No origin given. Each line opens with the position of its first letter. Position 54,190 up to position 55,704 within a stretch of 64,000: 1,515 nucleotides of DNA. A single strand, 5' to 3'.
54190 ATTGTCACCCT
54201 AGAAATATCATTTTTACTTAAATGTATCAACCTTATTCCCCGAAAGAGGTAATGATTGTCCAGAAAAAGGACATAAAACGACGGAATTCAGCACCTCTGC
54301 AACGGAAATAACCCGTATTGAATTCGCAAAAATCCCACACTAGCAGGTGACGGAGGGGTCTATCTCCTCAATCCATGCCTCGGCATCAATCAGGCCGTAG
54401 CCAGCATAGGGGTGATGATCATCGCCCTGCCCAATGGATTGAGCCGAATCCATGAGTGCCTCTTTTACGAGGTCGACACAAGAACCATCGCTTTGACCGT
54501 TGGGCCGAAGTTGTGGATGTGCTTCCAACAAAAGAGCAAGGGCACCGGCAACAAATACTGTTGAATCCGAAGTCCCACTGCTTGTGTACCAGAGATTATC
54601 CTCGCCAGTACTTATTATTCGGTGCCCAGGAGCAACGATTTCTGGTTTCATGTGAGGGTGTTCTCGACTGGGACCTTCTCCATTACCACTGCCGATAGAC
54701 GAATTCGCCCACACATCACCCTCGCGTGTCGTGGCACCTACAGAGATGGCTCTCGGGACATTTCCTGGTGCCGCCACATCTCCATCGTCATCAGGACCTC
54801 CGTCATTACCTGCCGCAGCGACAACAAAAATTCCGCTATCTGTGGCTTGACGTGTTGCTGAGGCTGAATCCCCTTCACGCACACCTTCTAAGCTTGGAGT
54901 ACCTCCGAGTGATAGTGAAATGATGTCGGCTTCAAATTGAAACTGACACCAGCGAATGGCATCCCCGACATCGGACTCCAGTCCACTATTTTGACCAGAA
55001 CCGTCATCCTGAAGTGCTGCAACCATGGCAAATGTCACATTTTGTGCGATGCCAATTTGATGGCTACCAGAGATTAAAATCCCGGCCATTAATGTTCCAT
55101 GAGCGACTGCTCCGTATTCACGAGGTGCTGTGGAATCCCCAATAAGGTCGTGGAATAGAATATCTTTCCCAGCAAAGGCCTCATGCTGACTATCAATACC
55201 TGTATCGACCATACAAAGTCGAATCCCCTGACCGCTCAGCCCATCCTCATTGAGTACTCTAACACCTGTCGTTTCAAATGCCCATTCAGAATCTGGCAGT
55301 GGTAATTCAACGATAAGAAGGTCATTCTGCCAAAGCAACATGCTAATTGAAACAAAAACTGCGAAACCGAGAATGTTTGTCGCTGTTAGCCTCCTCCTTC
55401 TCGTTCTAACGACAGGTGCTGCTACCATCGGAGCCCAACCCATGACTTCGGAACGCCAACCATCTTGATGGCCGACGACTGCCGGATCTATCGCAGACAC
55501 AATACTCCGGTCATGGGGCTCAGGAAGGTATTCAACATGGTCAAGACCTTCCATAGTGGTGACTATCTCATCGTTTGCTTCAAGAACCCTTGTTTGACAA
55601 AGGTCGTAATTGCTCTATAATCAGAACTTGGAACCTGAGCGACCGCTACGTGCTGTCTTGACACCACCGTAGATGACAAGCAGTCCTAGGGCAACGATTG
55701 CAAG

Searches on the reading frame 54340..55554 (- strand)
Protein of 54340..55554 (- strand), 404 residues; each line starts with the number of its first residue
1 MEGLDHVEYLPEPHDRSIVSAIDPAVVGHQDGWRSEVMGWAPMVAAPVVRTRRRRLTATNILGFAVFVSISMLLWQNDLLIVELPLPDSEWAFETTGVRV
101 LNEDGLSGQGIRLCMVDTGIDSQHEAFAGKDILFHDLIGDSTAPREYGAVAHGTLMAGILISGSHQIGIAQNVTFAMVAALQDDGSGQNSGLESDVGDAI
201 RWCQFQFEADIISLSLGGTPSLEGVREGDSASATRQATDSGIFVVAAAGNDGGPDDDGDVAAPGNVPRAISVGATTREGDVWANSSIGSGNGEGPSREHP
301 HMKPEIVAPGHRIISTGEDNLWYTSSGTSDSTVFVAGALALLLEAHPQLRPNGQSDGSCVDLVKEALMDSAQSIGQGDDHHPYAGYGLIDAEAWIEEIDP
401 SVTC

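Call 46: search_protein_families(library=pfam, proteins=[window:54340-55554:-], max_evalue=0.01)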
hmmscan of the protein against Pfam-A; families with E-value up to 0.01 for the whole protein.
window:54340-55554:- (404 aa): 1 family
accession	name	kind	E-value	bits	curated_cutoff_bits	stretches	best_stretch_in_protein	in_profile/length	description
PF00082.27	Peptidase_S8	-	3.1e-36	125.6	21.8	1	108-377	1-279/288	Subtilase family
